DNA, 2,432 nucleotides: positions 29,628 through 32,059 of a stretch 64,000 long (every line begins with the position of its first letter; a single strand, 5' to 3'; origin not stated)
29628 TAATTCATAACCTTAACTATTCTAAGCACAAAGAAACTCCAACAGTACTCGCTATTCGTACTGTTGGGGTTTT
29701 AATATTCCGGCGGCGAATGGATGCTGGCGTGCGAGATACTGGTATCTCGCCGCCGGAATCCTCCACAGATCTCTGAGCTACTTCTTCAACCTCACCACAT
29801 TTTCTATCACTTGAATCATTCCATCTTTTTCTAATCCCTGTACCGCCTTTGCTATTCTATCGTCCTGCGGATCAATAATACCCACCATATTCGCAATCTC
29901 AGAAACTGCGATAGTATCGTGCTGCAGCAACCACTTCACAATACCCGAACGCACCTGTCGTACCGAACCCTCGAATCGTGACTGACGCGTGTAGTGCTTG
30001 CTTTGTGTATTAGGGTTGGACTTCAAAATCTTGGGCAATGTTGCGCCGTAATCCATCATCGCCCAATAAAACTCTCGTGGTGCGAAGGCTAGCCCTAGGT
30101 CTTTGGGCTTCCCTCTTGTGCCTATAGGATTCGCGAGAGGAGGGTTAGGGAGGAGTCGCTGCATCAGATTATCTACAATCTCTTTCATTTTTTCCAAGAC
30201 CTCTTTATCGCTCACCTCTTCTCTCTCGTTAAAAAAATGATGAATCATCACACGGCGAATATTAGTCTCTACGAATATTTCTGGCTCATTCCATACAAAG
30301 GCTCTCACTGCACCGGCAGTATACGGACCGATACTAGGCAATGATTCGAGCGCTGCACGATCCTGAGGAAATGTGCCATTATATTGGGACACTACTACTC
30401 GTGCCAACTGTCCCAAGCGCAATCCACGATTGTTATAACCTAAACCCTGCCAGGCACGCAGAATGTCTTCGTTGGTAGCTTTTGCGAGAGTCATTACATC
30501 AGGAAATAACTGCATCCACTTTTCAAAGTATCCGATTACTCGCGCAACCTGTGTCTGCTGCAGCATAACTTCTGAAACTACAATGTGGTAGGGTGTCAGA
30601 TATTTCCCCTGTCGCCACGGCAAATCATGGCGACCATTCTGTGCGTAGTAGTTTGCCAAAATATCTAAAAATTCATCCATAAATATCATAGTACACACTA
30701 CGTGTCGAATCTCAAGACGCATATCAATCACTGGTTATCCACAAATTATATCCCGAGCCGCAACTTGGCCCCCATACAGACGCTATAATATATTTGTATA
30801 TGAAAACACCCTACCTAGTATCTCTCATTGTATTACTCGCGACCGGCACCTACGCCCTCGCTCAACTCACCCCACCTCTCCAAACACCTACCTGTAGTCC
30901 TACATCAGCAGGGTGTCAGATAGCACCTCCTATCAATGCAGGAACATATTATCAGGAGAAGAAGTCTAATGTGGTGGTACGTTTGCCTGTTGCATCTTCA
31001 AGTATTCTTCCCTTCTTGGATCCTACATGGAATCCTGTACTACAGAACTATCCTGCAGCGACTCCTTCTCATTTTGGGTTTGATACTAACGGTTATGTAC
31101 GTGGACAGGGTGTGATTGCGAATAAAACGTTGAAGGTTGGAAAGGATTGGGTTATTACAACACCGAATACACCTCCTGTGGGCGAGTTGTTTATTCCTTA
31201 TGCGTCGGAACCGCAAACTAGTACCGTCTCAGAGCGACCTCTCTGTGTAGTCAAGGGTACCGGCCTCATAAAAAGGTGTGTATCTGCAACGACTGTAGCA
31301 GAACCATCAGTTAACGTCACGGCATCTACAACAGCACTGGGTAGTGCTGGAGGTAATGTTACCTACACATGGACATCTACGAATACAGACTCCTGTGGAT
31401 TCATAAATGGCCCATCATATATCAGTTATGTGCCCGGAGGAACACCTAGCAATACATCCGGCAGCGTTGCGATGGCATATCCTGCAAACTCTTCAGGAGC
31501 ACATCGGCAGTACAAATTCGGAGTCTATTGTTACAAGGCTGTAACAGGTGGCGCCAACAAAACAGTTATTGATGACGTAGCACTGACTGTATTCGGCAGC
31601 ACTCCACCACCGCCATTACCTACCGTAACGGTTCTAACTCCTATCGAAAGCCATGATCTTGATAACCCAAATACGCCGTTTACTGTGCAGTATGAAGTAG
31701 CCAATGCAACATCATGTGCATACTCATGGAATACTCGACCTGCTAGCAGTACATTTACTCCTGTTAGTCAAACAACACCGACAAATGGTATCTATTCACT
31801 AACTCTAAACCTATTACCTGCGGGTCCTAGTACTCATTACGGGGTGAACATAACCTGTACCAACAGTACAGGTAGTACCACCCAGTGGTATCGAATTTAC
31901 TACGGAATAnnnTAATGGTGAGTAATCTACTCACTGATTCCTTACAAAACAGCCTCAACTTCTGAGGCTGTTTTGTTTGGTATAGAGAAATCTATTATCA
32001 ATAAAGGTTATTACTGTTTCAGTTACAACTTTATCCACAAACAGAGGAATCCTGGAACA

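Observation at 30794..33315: Tandem secreted paralogs with 426 bp of identical 5' coding sequence followed by complete divergence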

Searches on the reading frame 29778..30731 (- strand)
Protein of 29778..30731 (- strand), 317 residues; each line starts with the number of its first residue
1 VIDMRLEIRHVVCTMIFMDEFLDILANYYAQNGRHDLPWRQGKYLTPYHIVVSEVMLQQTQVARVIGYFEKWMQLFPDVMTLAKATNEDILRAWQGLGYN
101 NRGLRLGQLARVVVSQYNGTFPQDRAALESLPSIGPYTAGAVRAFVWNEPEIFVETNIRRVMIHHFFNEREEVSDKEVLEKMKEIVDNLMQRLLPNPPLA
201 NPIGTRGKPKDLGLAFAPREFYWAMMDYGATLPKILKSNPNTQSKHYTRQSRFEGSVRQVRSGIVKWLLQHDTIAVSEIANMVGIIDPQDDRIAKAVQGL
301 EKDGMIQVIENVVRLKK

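Call 41: find_encoding_contigs(protein=window:29778-30731:-, flank=3000, max_places=5)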
Protein window:29778-30731:- (317 aa): 1 contig read that carries it; 1 place shown.
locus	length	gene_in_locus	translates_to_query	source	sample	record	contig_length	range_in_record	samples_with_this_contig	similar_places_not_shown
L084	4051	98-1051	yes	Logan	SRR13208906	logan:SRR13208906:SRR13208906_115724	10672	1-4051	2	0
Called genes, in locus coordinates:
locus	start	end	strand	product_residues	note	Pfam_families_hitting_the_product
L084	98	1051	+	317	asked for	PF00730:HhH-GPD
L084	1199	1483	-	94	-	-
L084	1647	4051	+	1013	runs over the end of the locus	PF00580:UvrD-helicase, PF13245:AAA_19, PF13538:UvrD_C_2 (faint), PF13361:UvrD_C, PF12705:PDDEXK_1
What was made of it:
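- On Gene-conversion / concerted-evolution tract between paralogs: A UvrD/PD-(D/E)XK helicase-nuclease lies at 26141-29269 (call 41).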

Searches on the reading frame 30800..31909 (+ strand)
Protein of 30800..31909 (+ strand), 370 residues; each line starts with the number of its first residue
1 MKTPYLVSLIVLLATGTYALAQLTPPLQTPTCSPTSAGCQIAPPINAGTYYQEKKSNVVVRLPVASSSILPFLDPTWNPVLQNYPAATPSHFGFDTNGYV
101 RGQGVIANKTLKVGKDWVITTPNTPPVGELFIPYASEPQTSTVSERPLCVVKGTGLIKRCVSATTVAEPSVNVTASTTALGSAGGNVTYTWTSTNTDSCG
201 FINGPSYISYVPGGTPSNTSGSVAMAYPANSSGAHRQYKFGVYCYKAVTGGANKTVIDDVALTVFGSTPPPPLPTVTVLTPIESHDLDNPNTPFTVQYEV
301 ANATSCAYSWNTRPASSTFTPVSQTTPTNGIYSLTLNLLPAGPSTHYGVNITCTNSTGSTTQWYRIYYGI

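Call 6: search_protein_families(library=pfam, proteins=[window:30800-31909:+], max_evalue=1)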
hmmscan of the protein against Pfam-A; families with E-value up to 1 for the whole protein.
window:30800-31909:+ (370 aa): 0 families

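Call 7: search_protein_families(library=ncbifam, proteins=[window:30800-31909:+], max_evalue=1)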
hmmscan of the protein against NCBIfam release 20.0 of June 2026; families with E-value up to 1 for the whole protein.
window:30800-31909:+ (370 aa): 0 families

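Call 8: search_solved_structures(query=window:30800-31909:+, max_evalue=10)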
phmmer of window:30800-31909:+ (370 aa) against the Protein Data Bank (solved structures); distinct sequences matched with E-value up to 10: 0.

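Call 9: find_homologous_proteins(query=window:30800-31909:+, max_evalue=0.001)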
Query window:30800-31909:+ (370 aa): 2 proteins with E <= 0.001 among 5874 candidates.
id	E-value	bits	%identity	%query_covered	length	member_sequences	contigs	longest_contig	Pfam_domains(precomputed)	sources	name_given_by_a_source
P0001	3.1e-243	825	100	100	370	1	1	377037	-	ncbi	-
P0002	5.4e-95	337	78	55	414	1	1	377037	-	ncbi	-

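Call 10: find_encoding_contigs(protein=P0001, flank=10000, max_places=3)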
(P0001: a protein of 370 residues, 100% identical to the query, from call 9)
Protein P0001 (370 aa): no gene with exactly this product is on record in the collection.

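Call 12: list_cluster_members(proteins=[P0001, P0002])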
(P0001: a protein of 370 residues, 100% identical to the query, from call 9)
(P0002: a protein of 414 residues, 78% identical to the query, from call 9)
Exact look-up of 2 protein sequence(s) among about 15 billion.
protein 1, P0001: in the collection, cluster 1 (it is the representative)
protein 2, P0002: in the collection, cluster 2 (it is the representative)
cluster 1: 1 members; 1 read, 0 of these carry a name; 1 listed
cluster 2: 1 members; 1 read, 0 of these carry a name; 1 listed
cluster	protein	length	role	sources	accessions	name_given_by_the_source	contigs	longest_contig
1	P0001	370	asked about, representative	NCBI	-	-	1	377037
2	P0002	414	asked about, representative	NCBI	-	-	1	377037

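Call 18: predict_structure(protein=window:30800-31909:+)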
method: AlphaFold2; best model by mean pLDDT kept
length: 370 residues; sequences in the alignment: 1
mean_pLDDT: 45.3   pTM: 0.32
mean pLDDT of the five models: 45.3, 40.2, 39.7, 38.7, 37.7
residues with pLDDT >= 90: 0; 70-90: 51; 50-70: 83; < 50: 236
segments of 3 or more residues with pLDDT < 50: 1-3, 5-9, 11-169, 178-183, 201-217, 226-241, 245-269
pLDDT, mean of each block of 10 residues (from residue 1): 43 38 34 34 28 26 31 35 33 33 28 24 28 28 31 29 34 51 52 55 37 40 52 41 46 37 38 76 53 75 80 56 64 70 67 81 68
secondary structure, 60 per line:
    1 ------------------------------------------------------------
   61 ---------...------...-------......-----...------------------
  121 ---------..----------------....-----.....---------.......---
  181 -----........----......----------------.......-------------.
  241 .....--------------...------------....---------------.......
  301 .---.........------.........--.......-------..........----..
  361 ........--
elements in order: E92-94 E100-102 E148-151 E157-161 E171-177 E186-193 E198-203 E220-226 E240-245 E260-262 E275-278 E294-301 E305-313 E320-328 E331-337 E345-354 E359-368

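Call 20: search_protein_representatives(protein=window:30800-31909:+)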
Query: 370 residues. Proteins with E-value up to 0.001 (for the whole library): 4; up to 1e-10: 3; up to 1e-30: 2. The best 4 are listed.
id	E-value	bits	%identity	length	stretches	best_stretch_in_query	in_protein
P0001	9.9e-244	824.5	100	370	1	1-370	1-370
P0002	1.7e-95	336.7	79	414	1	1-207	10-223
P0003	1.8e-25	106.4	35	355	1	11-356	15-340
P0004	3.3e-06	42.9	32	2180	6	93-351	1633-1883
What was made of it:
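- P0003 is a full-length homologue (phmmer E 1.8e-25, call 20).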

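Call 22: find_encoding_contigs(protein=P0003, flank=10000, max_places=6)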
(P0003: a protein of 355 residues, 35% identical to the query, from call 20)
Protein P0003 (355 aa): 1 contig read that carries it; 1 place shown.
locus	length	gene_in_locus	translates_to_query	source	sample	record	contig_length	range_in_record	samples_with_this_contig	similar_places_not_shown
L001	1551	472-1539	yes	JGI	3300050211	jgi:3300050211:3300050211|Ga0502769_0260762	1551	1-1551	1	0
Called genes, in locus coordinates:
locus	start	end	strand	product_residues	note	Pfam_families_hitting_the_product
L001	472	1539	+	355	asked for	-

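Call 32: find_homologous_proteins(query=P0003, max_evalue=0.001)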
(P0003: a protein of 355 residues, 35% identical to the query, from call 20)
Query P0003 (355 aa): 1 proteins with E <= 0.001 among 6118 candidates.
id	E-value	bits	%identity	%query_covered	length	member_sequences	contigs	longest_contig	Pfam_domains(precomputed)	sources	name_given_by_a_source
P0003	1.3e-233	792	100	100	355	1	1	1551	-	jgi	-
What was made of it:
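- On Silent-cassette antigenic variation (pilE/pilS, vlsE type): No more were found in the protein databases (calls 9, 20, 32).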

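Call 49: search_protein_families(library=pfam, proteins=[P0003, P0004], max_evalue=1)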
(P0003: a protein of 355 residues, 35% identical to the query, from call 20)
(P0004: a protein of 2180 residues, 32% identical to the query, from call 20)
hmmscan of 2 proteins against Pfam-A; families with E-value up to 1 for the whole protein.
P0003 (355 aa): 0 families

P0004 (2180 aa): 4 families
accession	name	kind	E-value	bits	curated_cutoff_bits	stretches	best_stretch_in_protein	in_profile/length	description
PF01471.23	PG_binding_1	-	3.5e-37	126.8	23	3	771-826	2-56/57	Putative peptidoglycan binding domain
PF13229.12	Beta_helix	-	3.8e-05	23.8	25.9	2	157-281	31-138/158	Right handed beta helix region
PF08823.16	PG_binding_2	-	0.00028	21.5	21.1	0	556-597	15-56/74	Putative peptidoglycan binding domain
PF17294.7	Lipoprotein_22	-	0.088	12.9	28.5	1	101-193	69-153/166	Uncharacterised lipoprotein family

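Call 53: predict_structure(alignment_id=A1)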
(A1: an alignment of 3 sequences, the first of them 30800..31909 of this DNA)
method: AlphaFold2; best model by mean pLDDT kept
length: 370 residues; sequences in the alignment: 3
mean_pLDDT: 53.6   pTM: 0.32
mean pLDDT of the five models: 53.6, 50.3, 49.2, 43.6, 39.2
residues with pLDDT >= 90: 0; 70-90: 111; 50-70: 76; < 50: 183
segments of 3 or more residues with pLDDT < 50: 1-165, 209-214, 282-289
pLDDT, mean of each block of 10 residues (from residue 1): 33 29 25 32 37 36 39 34 33 39 36 39 38 33 39 38 53 80 80 82 57 57 78 69 73 69 65 70 46 69 78 59 60 68 65 81 64
secondary structure, 60 per line:
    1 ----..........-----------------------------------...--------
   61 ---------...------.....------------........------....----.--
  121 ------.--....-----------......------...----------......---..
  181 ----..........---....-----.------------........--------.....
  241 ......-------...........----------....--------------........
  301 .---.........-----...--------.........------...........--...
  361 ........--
elements in order: H5-14 E50-52 H79-83 H96-103 E110-113 E130-133 E145-150 E157-159 E170-175 E185-194 E198-201 E220-227 E236-246 E254-264 E275-278 E293-301 E305-313 E319-321 E330-338 E345-355 E358-368
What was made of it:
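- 31295..31597 (+): pA Ig-like domain 1 (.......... ... C pattern). AF2 beta-sandwich with pLDDT about 60-80 (call 53).
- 31598..31909 (+): pA C-terminal domain, A-type (2 Cys), shared with P0003. Beta-sandwich in the AF2 model (call 53).
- On Ig-like beta-sandwich domains: In the AF2 model, aa 166-370 of pA is all-beta with pLDDT about 60-80 (call 53).
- On Any described protein family for the N-terminal domain: The AF2 model is not confident (calls 18, 53).
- Tried and rejected: Two AF2 runs, single sequence and 3-sequence alignment, both gave pLDDT below 50 for aa 1-165 (calls 18, 53).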

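Call 55: fold_search(model_id=the predicted structure, library=pdb)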
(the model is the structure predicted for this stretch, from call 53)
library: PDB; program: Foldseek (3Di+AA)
matches with E <= 10: 1810; with E <= 0.001: 39
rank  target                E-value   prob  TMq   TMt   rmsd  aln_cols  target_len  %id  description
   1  7n3t_B                6.1e-05  1.00  0.18  0.19  13.0       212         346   13  TrkA ECD complex with designed miniprotein ligand (released 2022-04-20)
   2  6sdb_A                6.7e-05  1.00  0.19  0.31  14.4       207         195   12  Chimeric titin Z1Z2 functionalized with a KLER exogenous peptide from decorin (released 2019-09-18)
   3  1ya5_A                7.1e-05  1.00  0.19  0.31  16.5       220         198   15  Crystal structure of the titin domains z1z2 in complex with telethonin (released 2005-12-20)
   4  6fwx_A                9.6e-05  1.00  0.19  0.31  16.3       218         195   15  Chimeric titin Z1Z2-Z1Z2 tandem (Z1212) functionalized with a GRGDS exogenous peptide from fibronectin (released 2019-03-27)
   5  4pbw_D                1.2e-04  1.00  0.17  0.29  16.5       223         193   12  Crystal structure of chicken receptor protein tyrosine phosphatase sigma in complex with TrkC (released 2014-11-12)
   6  4pbw_F                1.5e-04  1.00  0.17  0.29  16.5       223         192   12  Crystal structure of chicken receptor protein tyrosine phosphatase sigma in complex with TrkC (released 2014-11-12)
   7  1ya5_B                1.6e-04  1.00  0.19  0.31  16.6       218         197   15  Crystal structure of the titin domains z1z2 in complex with telethonin (released 2005-12-20)
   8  4pbw_E                1.6e-04  1.00  0.17  0.29  16.5       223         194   12  Crystal structure of chicken receptor protein tyrosine phosphatase sigma in complex with TrkC (released 2014-11-12)
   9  2f8v_A                1.7e-04  1.00  0.19  0.32  16.1       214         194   17  Structure of full length telethonin in complex with the N-terminus of titin (released 2006-06-27)
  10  2yd7_B                1.7e-04  1.00  0.18  0.30  16.6       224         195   11  Crystal structure of the N-terminal Ig1-2 module of Human Receptor Protein Tyrosine Phosphatase Delta (released 2011-04-13)
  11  2yd6                  1.7e-04  1.00  0.16  0.27  16.5       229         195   11  Crystal structure of the N-terminal Ig1-2 module of Human Receptor Protein Tyrosine Phosphatase Delta (released 2011-04-13)
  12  7n3t_A                1.9e-04  1.00  0.18  0.19  13.0       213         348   13  TrkA ECD complex with designed miniprotein ligand (released 2022-04-20)
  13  4pbv_C                1.9e-04  1.00  0.17  0.29  15.7       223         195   11  Crystal structure of chicken receptor protein tyrosine phosphatase sigma in complex with TrkC (released 2014-11-12)
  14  3mtr_A                2.2e-04  1.00  0.17  0.27  14.2       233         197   10  Crystal structure of the Ig5-FN1 tandem of human NCAM (released 2010-06-23)
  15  2ifg_A                2.3e-04  1.00  0.17  0.18  13.2       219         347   13  Structure of the extracellular segment of human TRKA in complex with nerve growth factor (released 2007-02-13)
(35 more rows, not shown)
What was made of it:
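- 31295..31597 (+): Foldseek finds tandem-Ig hits (call 55).
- On Ig-like beta-sandwich domains: 39 PDB matches have E <= 1e-3, and the top ones are tandem Ig modules (call 55).
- Foldseek's best PDB hits are tandem Ig modules, E about 6e-5 (calls 53, 55).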

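Call 65: search_protein_families(library=phrogs, proteins=[window:30800-31909:+, P0003], max_evalue=1)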
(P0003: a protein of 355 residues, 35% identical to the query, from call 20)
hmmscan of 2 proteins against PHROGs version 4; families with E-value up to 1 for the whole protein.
window:30800-31909:+ (370 aa): 0 families

P0003 (355 aa): 0 families
